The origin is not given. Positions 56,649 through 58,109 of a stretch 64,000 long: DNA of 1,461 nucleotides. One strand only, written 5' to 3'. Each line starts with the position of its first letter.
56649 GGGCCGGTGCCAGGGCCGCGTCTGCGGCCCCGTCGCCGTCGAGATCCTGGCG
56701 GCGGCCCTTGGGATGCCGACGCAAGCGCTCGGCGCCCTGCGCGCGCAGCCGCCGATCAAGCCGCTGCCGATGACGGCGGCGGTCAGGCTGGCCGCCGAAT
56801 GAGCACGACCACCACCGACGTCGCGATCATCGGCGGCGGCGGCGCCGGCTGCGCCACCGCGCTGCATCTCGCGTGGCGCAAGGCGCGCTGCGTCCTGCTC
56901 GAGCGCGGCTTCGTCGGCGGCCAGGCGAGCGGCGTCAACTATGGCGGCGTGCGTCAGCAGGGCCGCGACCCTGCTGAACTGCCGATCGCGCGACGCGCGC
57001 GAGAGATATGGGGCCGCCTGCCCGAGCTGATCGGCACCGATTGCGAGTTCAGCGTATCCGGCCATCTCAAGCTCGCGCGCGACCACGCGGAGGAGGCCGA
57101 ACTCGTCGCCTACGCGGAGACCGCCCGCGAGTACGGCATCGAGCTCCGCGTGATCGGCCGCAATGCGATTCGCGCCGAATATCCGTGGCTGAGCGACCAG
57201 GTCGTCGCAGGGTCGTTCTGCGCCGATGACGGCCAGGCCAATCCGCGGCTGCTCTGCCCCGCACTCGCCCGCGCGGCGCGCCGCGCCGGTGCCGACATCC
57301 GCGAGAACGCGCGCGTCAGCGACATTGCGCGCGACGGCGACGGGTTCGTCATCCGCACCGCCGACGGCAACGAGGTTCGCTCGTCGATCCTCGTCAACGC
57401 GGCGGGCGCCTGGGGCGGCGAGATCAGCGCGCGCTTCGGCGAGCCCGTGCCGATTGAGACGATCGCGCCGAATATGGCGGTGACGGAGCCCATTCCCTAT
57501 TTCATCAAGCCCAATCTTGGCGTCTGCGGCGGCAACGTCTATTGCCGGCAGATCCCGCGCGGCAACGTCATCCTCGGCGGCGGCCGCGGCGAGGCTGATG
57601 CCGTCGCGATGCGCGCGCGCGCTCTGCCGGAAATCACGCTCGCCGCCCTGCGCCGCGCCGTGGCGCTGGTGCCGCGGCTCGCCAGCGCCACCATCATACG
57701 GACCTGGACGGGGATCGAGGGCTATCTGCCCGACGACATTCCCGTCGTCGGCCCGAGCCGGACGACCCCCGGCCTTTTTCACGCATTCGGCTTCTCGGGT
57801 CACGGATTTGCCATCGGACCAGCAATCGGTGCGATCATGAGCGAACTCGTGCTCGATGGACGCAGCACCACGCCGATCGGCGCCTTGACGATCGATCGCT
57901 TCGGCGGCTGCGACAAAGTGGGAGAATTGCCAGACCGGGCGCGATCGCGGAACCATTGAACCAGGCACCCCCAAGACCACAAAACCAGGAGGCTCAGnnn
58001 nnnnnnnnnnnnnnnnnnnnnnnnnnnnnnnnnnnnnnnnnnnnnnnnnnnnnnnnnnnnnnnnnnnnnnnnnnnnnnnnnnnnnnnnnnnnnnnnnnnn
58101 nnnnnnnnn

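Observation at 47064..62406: Two paralogous HcnABC/opine-oxidase-like flavoprotein modules, each with a family-5 binding protein, in 15 kb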

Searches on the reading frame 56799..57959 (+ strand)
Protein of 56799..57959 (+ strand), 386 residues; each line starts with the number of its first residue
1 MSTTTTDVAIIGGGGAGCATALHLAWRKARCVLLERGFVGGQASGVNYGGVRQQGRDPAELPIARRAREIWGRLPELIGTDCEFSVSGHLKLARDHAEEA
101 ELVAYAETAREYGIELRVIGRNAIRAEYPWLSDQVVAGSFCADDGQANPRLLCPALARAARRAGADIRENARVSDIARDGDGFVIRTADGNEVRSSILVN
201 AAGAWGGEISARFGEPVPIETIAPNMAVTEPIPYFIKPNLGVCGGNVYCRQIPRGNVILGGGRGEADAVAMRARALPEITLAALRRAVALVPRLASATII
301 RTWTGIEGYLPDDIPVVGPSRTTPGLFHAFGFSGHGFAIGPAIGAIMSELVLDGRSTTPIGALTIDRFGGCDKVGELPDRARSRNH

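Call 6: search_protein_families(library=pfam, proteins=[window:56799-57959:+])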
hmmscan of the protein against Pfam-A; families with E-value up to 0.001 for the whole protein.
window:56799-57959:+ (386 aa): 6 families
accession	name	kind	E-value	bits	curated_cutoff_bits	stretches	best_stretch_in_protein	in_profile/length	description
PF01266.30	DAO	-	1.5e-73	248.8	27.9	1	7-350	1-353/353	FAD dependent oxidoreductase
PF00890.30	FAD_binding_2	-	5.1e-08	33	20.4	1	7-51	1-45/414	FAD binding domain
PF07992.20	Pyr_redox_2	-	5.5e-06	26.4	26.1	0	7-40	2-37/291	Pyridine nucleotide-disulphide oxidoreductase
PF01494.25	FAD_binding_3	-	7.1e-06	25.9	22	0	6-36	2-32/349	FAD binding domain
PF03486.20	HI0933_like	-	1e-05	25.6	50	0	7-37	2-32/244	HI0933-like protein Rossmann domain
PF13738.12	Pyr_redox_3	-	2e-05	24.5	30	0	157-205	88-135/305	Pyridine nucleotide-disulphide oxidoreductase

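Call 8: search_protein_families(library=ncbifam, proteins=[window:56799-57959:+], max_evalue=0.00001)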
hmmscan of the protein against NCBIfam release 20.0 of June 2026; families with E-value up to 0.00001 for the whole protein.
window:56799-57959:+ (386 aa): 19 families
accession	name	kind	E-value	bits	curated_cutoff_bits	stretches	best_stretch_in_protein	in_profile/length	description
TIGR02352.1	thiamin_ThiO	equivalog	5.6e-39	134.2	250.8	1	8-353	1-349/351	glycine oxidase ThiO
TIGR01373.1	soxB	subfamily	2.8e-34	118.7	529.45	1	5-369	30-400/407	sarcosine oxidase subunit beta family protein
NF008425.0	PRK11259.1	equivalog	4.6e-31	108.1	257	1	4-219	3-218/377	N-methyl-L-tryptophan oxidase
TIGR03364.1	HpnW_proposed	hypoth_equivalog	2.5e-20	72.9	285.1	1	6-199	1-191/365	TIGR03364 family FAD-dependent oxidoreductase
TIGR01377.1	soxA_mon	subfamily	2.7e-19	69.2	479.65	1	7-224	2-218/381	amino oxidase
TIGR03329.1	Phn_aa_oxid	hypoth_equivalog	7.3e-19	67.9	632.8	1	79-353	113-393/460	putative aminophosphonate oxidoreductase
NF050086.1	pipecolate_AmaA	exception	1.6e-17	63.3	600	1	3-205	23-236/425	L-pipecolate oxidase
NF033460.1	glycerol3P_ox_II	equivalog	7.7e-16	58.2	460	1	6-212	2-214/361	type 2 glycerol-3-phosphate oxidase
TIGR03377.1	glycerol3P_GlpA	equivalog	4e-15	55.3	552.8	1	7-214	1-212/530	anaerobic glycerol-3-phosphate dehydrogenase subunit GlpA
NF002480.1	PRK01747.1-1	equivalog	1.1e-13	50.5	540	1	4-320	247-565/645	bifunctional tRNA (5-methylaminomethyl-2-thiouridine)(34)-methyltransferase MnmC2/FAD-dependent 5-carboxymethylaminomethyl-2-thiouridine(34)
NF001933.0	PRK00711.1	subfamily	1.4e-13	50.6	383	1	63-368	111-416/429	D-amino acid dehydrogenase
TIGR03197.1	MnmC_Cterm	equivalog_domain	4.8e-13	49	174.2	1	7-223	1-218/400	FAD-dependent 5-carboxymethylaminomethyl-2-thiouridine(34) oxidoreductase MnmC1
NF009074.0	PRK12409.1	equivalog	7.1e-12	45.2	494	1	66-219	113-271/410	D-amino acid dehydrogenase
NF008726.1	PRK11728.1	equivalog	1.8e-11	43.5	299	1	7-215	2-211/389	L-2-hydroxyglutarate oxidase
NF008313.0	PRK11101.1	equivalog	2e-11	43.2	425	1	2-210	5-217/548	anaerobic glycerol-3-phosphate dehydrogenase subunit A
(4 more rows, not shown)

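Call 10: search_solved_structures(query=window:56799-57959:+, max_evalue=0.00001)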
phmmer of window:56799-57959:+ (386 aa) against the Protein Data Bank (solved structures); distinct sequences matched with E-value up to 0.00001: 35.
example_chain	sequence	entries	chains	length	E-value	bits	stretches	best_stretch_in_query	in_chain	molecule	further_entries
1y56_B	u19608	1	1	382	5.8e-37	130.7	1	6-361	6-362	sarcosine oxidase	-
4ysh_A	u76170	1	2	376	2.9e-29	105.3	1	5-362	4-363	Glycine oxidase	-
4p9s_A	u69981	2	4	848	2e-21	79.5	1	7-370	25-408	Dimethylglycine dehydrogenase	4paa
3ada_B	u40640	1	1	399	6.6e-21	77.8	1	6-352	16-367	SARCOSINE OXIDASE BETA SUBUNIT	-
1vrq_B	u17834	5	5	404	6.9e-21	77.7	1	6-352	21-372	Sarcosine oxidase beta subunit | Subunit beta of sarcosine oxidase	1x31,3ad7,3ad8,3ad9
4pab_A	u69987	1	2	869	7.6e-21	77.6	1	7-370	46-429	Dimethylglycine dehydrogenase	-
1ryi_A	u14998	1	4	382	7.8e-21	77.6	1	8-355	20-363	GLYCINE OXIDASE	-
9woz_A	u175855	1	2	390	8.7e-21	77.4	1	8-355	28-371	Glycine oxidase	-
3if9_A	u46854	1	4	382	1e-20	77.2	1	8-355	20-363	Glycine oxidase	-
1ng3_A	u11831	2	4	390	1.2e-20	77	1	8-355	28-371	Glycine oxidase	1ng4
5l46_A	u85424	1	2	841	1.4e-20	76.8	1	7-251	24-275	Dimethylglycine dehydrogenase, mitochondrial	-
7cyx_A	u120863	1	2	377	1.6e-20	76.6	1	6-355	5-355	Glycine oxidase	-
5fjm_A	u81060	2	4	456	2.5e-20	75.9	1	5-233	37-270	L-AMINO ACID DEAMINASE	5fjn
2gag_B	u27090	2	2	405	2.6e-20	75.8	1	6-353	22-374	heterotetrameric sarcosine oxidase beta-subunit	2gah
7exs_A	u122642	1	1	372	1.6e-19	73.2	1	8-367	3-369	Sarcosine oxidase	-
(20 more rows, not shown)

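Call 60: search_dna_similar(query=window:56799-57959:+, collection=plasmids, mode=protein, max_rows=60, max_evalue=1e-15, rows=spread)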
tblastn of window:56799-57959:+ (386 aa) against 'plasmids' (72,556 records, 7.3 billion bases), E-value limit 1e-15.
Records with a match: 243; places in all: 271; records where one place covers at least 80% of the query: 221.
Best place of each record, by identity: <60% 243.
By first word of the organism name: Agrobacterium 66; Ralstonia 32; Rhizobium 28; Azospirillum 17; Burkholderia 12; Paraburkholderia 11; Caballeronia 9; Ensifer 8; Paracoccus 6; Sinorhizobium 5; and 32 more.
By predicted mobility (MOB-suite, as given by PLSDB): non-mobilizable 163; conjugative 56; mobilizable 24.
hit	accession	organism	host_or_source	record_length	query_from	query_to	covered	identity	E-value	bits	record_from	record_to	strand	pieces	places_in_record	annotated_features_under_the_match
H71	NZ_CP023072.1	Sinorhizobium fredii CCBAU 83666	G.max,nodule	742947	27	368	89%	55.8%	1e-88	299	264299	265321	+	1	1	FAD-binding oxidoreductase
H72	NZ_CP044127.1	Rhizobium sp. BG4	Prosopis cineraria,pure bacterial ...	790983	27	368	89%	54.2%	3e-84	286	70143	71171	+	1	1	FAD-binding oxidoreductase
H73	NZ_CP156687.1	Burkholderia stagnalis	Bacterial cells,soils collected in ...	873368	33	368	87%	53.9%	2e-71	250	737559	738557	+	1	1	FAD-dependent oxidoreductase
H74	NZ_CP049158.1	Caballeronia sp. SBC1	whole organism,soil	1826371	27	368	89%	52.6%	2e-80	275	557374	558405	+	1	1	none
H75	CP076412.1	Ralstonia wenshanensis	soil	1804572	27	368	89%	52.0%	3e-73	255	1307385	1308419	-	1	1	FAD-binding oxidoreductase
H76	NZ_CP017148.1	Bosea vaviloviae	Vavilovia formosa,cell culture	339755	27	368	89%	51.0%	6e-76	263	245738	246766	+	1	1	FAD-dependent oxidoreductase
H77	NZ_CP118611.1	Ensifer adhaerens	Pure isolate,Rhizosphere of Cyperus ...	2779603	27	368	89%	50.6%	2e-76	264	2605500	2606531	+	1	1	none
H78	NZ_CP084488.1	Ensifer adhaerens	cellculture,soil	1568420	27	368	89%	50.3%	3e-75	261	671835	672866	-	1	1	none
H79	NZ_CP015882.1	Ensifer adhaerens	silty clay loam soil (pH 6.1)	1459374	27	368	89%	50.0%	1e-74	259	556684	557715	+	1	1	none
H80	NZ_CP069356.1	Microvirga sp. VF16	Vachellia farnesiana,Cell culture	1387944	32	379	90%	48.4%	1e-74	259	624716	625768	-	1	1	none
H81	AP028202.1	Paraburkholderia largidicola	Physopelta gutta,midgut,Midgut crypts ...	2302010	27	368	89%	49.1%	1e-70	247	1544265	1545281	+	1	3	FAD-dependent oxidoreductase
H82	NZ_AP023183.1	Paraburkholderia sp. PGU19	Physopelta gutta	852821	27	368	89%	47.1%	1e-67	239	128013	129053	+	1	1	FAD-binding oxidoreductase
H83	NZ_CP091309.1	Burkholderia pyrrocinia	-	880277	27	368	89%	46.6%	4e-68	240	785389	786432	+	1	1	FAD-binding oxidoreductase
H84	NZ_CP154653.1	Alloyangia pacifica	-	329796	27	368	89%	46.1%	1e-56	207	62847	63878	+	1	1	FAD-binding oxidoreductase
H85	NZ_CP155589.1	Ralstonia solanacearum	Musa sp.,cell culture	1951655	32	382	91%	44.9%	7e-61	219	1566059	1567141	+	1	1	none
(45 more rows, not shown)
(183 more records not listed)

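Call 61: get_annotated_region(hit=H71, flank=10000)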
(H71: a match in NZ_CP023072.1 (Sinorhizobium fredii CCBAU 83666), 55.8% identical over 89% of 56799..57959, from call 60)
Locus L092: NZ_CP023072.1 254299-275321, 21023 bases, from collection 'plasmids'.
description: Sinorhizobium fredii CCBAU 83666 plasmid pSF83666a, complete sequence
organism: Sinorhizobium fredii CCBAU 83666 (NCBI taxid 1128334)
taxonomy: Bacteria; Pseudomonadota; Alphaproteobacteria; Hyphomicrobiales; Rhizobiaceae; Sinorhizobium; Sinorhizobium fredii; Sinorhizobium fredii CCBAU 83666
host: -; source: G.max,nodule; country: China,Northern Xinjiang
typing (MOB-suite, as given by PLSDB): conjugative; replicon rep_cluster_473; relaxase MOBP,MOBQ; mating-pair formation MPF_T
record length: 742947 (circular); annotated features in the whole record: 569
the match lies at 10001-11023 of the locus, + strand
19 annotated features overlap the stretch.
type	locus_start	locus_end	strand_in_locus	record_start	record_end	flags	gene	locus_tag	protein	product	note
CDS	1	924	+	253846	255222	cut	pntB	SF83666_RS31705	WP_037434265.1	Re/Si-specific NAD(P)(+) transhydrogenase subunit beta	-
CDS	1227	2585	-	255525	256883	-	-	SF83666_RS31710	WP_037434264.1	IS5-like element ISRsp18 family transposase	GO:0006313 - DNA transposition [Evidence IEA]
CDS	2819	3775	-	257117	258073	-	tal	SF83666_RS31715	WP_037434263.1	transaldolase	GO:0006098 - pentose-phosphate shunt [Evidence IEA]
CDS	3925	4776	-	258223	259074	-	-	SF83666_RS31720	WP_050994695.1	IclR family transcriptional regulator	GO:0006355 - regulation of DNA-templated transcription [Evidence IEA]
CDS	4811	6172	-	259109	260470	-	-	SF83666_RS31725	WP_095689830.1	MmgE/PrpD family protein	-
CDS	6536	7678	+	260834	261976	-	-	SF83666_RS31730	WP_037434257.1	Xaa-Pro peptidase family protein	GO:0006508 - proteolysis [Evidence IEA]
CDS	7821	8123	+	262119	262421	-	-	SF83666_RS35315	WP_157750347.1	hypothetical protein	-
CDS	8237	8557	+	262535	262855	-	-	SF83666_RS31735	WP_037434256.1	(2Fe-2S)-binding protein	-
CDS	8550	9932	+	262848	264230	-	-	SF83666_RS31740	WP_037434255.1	FAD/NAD(P)-binding oxidoreductase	-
CDS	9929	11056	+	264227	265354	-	-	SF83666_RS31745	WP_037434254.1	FAD-binding oxidoreductase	-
CDS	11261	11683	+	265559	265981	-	-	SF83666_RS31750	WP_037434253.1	Rid family hydrolase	-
CDS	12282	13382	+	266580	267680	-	-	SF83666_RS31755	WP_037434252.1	extracellular solute-binding protein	-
CDS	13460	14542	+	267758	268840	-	-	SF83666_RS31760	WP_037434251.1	ABC transporter ATP-binding protein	-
CDS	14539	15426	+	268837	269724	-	-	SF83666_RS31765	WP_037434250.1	ABC transporter permease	GO:0055085 - transmembrane transport [Evidence IEA]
CDS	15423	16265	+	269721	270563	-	-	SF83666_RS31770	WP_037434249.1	ABC transporter permease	GO:0055085 - transmembrane transport [Evidence IEA]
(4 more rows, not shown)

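Call 62: get_annotated_region(hit=H73, flank=10000)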
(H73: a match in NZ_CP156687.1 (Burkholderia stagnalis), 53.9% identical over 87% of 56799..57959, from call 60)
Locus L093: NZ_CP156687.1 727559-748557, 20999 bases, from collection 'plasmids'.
description: Burkholderia stagnalis strain YJ-2 plasmid plas2, complete sequence
organism: Burkholderia stagnalis (NCBI taxid 1503054)
taxonomy: Bacteria; Pseudomonadota; Betaproteobacteria; Burkholderiales; Burkholderiaceae; Burkholderia; Burkholderia stagnalis
host: -; source: Bacterial cells,soils collected in Guangdong Province, China; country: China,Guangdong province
typing (MOB-suite, as given by PLSDB): non-mobilizable
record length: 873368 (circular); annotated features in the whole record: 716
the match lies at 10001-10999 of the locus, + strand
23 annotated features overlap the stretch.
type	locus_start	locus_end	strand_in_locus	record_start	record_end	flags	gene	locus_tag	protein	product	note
CDS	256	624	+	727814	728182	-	-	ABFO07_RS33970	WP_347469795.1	hypothetical protein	-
CDS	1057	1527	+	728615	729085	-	-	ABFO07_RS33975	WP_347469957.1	YbhB/YbcL family Raf kinase inhibitor-like protein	-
CDS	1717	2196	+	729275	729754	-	-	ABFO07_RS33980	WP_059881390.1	RidA family protein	-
CDS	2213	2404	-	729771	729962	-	-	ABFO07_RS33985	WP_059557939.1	hypothetical protein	-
CDS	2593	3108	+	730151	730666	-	-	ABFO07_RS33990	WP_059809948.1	hypothetical protein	-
CDS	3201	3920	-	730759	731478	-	-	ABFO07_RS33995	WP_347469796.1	response regulator transcription factor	GO:0000160 - phosphorelay signal transduction system [Evidence IEA]; GO:0006355 - regulation of DNA-templated ...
CDS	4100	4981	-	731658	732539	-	-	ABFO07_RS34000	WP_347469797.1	IclR family transcriptional regulator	GO:0006355 - regulation of DNA-templated transcription [Evidence IEA]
CDS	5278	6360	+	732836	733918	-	-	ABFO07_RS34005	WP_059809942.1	ABC transporter ATP-binding protein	-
CDS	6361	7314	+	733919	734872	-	-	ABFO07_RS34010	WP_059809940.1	ABC transporter permease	GO:0055085 - transmembrane transport [Evidence IEA]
CDS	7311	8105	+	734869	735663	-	-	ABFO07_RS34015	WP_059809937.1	ABC transporter permease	GO:0055085 - transmembrane transport [Evidence IEA]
CDS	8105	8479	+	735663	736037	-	-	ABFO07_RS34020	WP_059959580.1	(2Fe-2S)-binding protein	-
CDS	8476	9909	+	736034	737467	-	-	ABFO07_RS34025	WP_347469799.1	NAD(P)/FAD-dependent oxidoreductase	-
CDS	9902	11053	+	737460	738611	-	-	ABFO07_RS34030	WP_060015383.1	FAD-dependent oxidoreductase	-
CDS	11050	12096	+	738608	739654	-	-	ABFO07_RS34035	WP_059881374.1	ABC transporter substrate-binding protein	-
CDS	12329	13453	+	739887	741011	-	-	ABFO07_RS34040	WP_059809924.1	porin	-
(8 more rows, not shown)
